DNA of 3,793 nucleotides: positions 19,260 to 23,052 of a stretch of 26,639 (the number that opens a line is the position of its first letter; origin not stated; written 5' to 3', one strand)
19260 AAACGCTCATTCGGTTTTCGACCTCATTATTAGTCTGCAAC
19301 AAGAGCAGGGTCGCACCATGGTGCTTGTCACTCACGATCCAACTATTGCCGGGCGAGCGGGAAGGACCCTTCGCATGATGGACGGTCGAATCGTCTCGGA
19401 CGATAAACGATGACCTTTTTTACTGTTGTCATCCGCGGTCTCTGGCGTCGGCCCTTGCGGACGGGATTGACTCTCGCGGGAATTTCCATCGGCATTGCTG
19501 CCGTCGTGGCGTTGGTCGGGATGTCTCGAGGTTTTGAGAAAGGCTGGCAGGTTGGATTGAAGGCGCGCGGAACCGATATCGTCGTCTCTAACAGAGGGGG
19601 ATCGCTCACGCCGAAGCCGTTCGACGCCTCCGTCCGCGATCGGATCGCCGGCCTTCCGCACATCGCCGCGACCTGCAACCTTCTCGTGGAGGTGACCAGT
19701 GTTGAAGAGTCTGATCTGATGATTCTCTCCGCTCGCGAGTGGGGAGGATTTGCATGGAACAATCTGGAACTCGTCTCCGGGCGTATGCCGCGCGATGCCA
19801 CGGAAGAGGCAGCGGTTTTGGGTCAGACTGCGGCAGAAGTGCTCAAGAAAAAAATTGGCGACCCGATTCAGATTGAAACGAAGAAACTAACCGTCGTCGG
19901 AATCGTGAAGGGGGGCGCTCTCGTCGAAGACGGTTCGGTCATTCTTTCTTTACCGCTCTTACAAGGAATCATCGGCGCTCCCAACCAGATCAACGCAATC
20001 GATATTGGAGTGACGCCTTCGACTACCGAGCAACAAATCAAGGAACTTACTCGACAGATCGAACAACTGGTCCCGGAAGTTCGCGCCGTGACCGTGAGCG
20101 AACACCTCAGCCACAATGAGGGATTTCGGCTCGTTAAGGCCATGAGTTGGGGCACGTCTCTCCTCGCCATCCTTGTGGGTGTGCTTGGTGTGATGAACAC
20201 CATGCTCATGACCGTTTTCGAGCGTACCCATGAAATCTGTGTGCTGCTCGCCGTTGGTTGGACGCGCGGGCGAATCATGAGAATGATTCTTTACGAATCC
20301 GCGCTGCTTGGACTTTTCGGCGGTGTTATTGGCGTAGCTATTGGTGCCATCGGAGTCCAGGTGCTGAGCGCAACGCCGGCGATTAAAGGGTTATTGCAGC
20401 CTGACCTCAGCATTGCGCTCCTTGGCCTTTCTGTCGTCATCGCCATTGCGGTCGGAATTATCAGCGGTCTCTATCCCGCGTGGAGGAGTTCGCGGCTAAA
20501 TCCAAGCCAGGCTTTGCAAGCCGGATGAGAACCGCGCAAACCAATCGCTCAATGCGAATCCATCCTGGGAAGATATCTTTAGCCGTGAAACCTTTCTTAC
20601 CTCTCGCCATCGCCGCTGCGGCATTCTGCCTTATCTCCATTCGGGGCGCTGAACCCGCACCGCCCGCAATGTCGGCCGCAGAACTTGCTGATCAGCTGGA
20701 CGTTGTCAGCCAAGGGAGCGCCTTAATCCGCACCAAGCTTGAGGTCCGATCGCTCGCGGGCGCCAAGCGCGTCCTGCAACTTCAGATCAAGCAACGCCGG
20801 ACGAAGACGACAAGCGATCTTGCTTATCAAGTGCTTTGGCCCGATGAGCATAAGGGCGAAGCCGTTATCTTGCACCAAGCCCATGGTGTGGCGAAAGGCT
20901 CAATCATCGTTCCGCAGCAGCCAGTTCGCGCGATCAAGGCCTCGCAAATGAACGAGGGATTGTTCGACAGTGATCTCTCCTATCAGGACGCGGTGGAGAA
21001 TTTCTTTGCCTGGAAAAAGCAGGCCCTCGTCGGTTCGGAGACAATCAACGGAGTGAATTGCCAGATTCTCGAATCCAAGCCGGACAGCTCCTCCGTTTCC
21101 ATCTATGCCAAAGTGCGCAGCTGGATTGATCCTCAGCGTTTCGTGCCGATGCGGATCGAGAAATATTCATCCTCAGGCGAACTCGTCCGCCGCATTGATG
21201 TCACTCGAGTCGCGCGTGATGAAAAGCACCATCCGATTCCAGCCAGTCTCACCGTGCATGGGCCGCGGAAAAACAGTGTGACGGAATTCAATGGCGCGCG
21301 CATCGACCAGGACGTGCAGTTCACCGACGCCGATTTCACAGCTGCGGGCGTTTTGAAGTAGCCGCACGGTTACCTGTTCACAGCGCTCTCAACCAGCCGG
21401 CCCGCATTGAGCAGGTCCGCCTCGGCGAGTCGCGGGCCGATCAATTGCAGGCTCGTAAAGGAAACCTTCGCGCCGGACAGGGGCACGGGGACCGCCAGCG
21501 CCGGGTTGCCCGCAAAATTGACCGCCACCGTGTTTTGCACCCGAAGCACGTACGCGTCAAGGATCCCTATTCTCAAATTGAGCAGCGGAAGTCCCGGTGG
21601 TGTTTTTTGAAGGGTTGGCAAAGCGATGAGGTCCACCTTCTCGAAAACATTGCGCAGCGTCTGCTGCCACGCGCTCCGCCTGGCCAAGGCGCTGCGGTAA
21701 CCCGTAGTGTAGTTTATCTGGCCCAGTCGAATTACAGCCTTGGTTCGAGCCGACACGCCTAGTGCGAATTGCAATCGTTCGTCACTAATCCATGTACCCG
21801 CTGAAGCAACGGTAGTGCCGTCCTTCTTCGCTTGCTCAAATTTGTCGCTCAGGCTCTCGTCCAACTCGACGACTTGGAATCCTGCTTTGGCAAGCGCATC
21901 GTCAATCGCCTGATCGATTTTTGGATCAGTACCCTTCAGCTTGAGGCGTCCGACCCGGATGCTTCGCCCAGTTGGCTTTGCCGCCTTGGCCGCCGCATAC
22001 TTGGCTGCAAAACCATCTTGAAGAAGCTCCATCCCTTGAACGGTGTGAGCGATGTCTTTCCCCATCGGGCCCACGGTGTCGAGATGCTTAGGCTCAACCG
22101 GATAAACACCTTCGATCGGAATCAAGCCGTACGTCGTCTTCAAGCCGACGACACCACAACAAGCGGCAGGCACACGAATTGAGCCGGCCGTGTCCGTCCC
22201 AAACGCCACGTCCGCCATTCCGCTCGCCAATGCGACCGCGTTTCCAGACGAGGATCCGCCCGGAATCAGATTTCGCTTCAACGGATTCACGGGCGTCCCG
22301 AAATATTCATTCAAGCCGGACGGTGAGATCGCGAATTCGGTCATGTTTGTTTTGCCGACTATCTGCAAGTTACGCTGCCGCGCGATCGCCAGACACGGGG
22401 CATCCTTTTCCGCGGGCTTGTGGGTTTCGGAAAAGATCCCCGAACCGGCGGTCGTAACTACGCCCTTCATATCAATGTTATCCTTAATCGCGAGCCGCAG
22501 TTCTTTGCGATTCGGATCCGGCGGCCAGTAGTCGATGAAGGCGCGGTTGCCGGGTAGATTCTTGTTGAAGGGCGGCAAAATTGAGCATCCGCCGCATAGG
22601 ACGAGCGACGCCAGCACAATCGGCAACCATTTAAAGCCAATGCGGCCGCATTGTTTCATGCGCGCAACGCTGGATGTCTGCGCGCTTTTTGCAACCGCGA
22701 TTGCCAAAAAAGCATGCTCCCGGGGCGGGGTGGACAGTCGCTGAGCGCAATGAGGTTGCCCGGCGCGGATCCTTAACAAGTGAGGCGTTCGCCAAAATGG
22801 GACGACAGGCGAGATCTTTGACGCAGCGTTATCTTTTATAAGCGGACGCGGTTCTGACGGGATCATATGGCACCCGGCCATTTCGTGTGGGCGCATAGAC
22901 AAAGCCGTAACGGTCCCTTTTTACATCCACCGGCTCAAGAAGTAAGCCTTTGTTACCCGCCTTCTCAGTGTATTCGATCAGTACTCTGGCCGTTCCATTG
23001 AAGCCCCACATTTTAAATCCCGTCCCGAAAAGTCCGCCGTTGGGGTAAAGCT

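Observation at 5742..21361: Orphan PKS system: amidotransferase + methylating highly reducing PKS + free C domain + desaturase + ABC/LolA-like export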

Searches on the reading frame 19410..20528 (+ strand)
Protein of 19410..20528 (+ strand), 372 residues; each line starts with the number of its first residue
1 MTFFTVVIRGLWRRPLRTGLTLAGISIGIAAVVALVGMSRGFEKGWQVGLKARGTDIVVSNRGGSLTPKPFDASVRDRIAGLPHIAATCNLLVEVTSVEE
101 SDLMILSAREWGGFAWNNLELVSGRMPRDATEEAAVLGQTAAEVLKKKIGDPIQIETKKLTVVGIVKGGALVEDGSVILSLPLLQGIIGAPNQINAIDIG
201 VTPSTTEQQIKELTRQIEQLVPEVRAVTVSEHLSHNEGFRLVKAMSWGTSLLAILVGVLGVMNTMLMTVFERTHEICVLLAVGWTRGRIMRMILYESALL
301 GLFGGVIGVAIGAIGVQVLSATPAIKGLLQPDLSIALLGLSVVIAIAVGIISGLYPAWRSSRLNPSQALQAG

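Call 3: search_protein_families(library=pfam, proteins=[window:19410-20528:+])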
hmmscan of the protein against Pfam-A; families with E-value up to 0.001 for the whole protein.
window:19410-20528:+ (372 aa): 2 families
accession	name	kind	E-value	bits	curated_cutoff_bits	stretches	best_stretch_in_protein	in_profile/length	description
PF12704.14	MacB_PCD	-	5e-19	69.8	27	1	18-215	1-205/207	MacB-like periplasmic core domain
PF02687.27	FtsX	-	1.6e-18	67.4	25.5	1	250-365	4-120/120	FtsX-like permease C-terminal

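Call 5: search_protein_families(library=ncbifam, proteins=[window:19410-20528:+], max_evalue=0.01)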
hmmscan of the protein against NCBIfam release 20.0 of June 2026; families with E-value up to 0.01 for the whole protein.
window:19410-20528:+ (372 aa): 9 families
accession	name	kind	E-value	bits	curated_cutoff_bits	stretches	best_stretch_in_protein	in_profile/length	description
TIGR03434.1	ADOP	subfamily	4.3e-24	84.7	622.3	1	149-371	163-401/803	ADOP family duplicated permease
TIGR02212.1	lolCE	equivalog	7.1e-17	61.4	362.45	1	21-370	27-409/411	lipoprotein-releasing ABC transporter permease subunit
NF007826.0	PRK10535.1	equivalog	3.3e-16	58.7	966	1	251-369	530-645/648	macrolide ABC transporter ATP-binding protein/permease MacB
NF008076.0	PRK10814.1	exception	1.8e-12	47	473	1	251-370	272-397/399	lipoprotein-releasing ABC transporter permease subunit LolC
TIGR00439.2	FtsX_Gneg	equivalog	9.8e-12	44.7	255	1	202-360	122-286/292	permease-like cell division protein FtsX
NF008357.0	PRK11146.1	exception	5.6e-10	38.6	439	1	156-327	183-351/414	lipoprotein-releasing ABC transporter permease subunit LolE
TIGR02213.1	lolE_release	exception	7.7e-10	38.2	540.35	1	156-370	180-409/411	lipoprotein-releasing ABC transporter permease subunit LolE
NF038347.1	FtsX_Gpos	exception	5.8e-06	25.9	225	1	205-351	129-285/296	permease-like cell division protein FtsX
TIGR01185.1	devC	equivalog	0.0075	15.3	290.35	0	155-351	165-366/380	ABC transporter permease DevC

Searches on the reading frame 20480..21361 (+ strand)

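Call 3: search_protein_families(library=pfam, proteins=[window:20480-21361:+])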
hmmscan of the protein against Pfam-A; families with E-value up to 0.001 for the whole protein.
window:20480-21361:+ (293 aa): 1 family
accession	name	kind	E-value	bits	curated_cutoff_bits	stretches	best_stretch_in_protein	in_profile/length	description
PF17131.11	LolA_like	-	1.9e-23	83.5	30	1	149-288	40-179/184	Outer membrane lipoprotein-sorting protein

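Call 5: search_protein_families(library=ncbifam, proteins=[window:20480-21361:+], max_evalue=0.01)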
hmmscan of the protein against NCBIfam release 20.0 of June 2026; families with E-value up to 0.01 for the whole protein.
window:20480-21361:+ (293 aa): 0 families

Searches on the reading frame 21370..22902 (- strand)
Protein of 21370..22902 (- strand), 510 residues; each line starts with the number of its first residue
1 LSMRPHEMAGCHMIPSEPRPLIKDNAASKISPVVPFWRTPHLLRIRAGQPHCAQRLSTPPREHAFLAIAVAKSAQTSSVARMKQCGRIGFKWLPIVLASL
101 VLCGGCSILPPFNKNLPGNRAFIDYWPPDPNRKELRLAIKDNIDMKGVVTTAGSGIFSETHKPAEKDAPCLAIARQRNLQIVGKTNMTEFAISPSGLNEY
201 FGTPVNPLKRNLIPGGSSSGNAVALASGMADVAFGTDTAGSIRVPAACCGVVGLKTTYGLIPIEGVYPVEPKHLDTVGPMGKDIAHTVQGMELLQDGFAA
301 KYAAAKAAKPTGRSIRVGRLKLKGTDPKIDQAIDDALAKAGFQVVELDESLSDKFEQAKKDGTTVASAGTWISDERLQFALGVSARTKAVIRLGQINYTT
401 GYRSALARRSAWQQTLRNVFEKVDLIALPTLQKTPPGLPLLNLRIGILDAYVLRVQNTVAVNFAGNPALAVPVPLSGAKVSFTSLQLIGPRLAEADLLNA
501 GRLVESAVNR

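Call 4: search_protein_families(library=pfam, proteins=[window:21370-22902:-])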
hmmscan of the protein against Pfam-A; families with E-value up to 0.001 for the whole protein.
window:21370-22902:- (510 aa): 1 family
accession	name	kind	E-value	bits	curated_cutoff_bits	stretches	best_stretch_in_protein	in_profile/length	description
PF01425.27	Amidase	-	4.1e-66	224.3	27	1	137-498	52-445/445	Amidase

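Call 5: search_protein_families(library=ncbifam, proteins=[window:21370-22902:-], max_evalue=0.01)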
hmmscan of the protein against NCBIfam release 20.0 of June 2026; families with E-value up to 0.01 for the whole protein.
window:21370-22902:- (510 aa): 26 families (the best 25 are shown)
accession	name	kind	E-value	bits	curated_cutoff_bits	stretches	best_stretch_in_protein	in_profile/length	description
NF005460.0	PRK07056.1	subfamily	5.2e-59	200.4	447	1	135-509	77-454/457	amidase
NF006169.0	PRK08310.1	equivalog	9.4e-59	199.7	391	1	133-506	27-392/395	amidase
NF004766.0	PRK06102.1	equivalog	6.9e-54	183.6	559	1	137-509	77-452/455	amidase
TIGR00132.1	gatA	equivalog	1.2e-53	182.5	481.1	2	135-289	61-212/466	Asp-tRNA(Asn)/Glu-tRNA(Gln) amidotransferase subunit GatA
NF004622.0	PRK05962.1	equivalog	3.7e-49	167.7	463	1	138-508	59-428/431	amidase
NF005688.0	PRK07488.1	equivalog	9e-45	153.4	532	2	136-357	79-297/474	indoleacetamide hydrolase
NF006043.0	PRK08186.1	subfamily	1.1e-44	152.9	487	1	136-507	73-447/600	allophanate hydrolase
NF005686.0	PRK07486.1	subfamily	6e-44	150.5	465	2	136-306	84-251/486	amidase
NF004815.0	PRK06169.1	equivalog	3e-43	148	506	1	137-508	80-459/471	amidase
NF006631.0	PRK09201.1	equivalog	3.1e-42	144.9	461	1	137-314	77-253/466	AtzE family amidohydrolase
NF005687.0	PRK07487.1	subfamily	9.9e-42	143.3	428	1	136-507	77-455/468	amidase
NF009119.0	PRK12470.1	equivalog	3.5e-41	141.7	498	1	137-508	78-452/462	amidase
TIGR02715.1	amido_AtzE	subfamily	4.4e-41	141.3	425.75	1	137-505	70-445/452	AtzE family amidohydrolase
TIGR02713.1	allophanate_hyd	equivalog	1.4e-39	136.1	511.05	1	136-503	36-408/563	allophanate hydrolase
NF005565.0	PRK07235.1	subfamily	1e-38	133.3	545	1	136-287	92-240/506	amidase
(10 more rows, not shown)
